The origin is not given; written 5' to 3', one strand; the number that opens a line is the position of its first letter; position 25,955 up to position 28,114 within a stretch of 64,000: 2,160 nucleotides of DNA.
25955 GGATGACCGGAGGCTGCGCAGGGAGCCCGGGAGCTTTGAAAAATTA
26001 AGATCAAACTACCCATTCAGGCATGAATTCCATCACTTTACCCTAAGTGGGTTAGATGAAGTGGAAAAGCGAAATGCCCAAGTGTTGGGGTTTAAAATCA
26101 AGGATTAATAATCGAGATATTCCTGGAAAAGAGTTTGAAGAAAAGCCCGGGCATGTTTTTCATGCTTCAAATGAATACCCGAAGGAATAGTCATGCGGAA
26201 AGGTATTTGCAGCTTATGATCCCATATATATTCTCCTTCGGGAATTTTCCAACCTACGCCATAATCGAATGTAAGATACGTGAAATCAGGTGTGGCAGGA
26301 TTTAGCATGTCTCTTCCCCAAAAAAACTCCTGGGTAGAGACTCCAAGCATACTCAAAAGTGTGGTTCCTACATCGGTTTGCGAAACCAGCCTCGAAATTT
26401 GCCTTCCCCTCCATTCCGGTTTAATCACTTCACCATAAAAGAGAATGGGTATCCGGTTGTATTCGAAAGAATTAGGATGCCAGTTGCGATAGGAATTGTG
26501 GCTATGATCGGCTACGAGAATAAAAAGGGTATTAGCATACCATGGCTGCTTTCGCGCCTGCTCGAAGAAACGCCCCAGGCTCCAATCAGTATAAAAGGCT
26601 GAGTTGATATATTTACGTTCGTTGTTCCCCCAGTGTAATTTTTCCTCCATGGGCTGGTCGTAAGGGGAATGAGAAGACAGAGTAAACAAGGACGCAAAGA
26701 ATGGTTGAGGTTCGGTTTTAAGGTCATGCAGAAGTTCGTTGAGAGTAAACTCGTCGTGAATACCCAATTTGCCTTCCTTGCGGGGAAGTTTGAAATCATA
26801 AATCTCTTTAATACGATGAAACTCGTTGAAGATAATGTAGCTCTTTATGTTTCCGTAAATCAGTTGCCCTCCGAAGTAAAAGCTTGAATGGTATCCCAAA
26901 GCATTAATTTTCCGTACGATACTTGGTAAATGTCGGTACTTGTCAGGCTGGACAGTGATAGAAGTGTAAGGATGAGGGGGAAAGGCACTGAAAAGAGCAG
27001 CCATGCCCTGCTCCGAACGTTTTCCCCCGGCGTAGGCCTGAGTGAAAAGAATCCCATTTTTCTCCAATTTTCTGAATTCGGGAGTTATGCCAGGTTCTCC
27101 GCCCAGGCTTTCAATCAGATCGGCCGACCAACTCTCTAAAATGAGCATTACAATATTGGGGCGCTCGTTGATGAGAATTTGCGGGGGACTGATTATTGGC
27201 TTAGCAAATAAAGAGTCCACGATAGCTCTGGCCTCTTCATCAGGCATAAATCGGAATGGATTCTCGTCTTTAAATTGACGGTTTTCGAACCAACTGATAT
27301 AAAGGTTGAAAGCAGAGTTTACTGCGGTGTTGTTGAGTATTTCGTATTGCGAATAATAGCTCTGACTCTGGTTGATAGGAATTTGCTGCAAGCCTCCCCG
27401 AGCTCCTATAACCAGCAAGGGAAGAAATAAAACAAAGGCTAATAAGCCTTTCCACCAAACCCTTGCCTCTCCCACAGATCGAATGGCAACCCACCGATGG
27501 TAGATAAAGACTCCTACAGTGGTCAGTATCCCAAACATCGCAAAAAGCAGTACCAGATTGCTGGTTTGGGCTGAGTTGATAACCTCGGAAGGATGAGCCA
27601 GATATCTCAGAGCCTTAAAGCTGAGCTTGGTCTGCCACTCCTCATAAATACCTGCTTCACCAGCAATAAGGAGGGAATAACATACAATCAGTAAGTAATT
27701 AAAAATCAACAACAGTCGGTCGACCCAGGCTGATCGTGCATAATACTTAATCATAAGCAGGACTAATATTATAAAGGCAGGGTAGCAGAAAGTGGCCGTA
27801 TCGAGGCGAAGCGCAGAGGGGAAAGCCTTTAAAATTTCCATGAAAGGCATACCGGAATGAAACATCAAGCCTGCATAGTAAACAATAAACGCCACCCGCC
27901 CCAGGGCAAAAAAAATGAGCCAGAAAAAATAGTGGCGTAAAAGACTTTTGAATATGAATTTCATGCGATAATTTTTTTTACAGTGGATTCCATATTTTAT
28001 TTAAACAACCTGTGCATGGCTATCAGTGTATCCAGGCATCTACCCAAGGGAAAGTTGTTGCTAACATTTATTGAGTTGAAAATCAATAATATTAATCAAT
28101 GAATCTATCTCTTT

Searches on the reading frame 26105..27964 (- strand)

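Call 72: search_protein_families(library=pfam, proteins=[window:26105-27964:-], max_evalue=0.00001)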
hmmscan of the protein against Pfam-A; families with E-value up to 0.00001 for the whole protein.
window:26105-27964:- (619 aa): 1 family
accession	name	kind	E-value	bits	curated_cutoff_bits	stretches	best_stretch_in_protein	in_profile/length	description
PF00884.28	Sulfatase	-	2.3e-36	126.1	25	1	269-542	1-301/301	Sulfatase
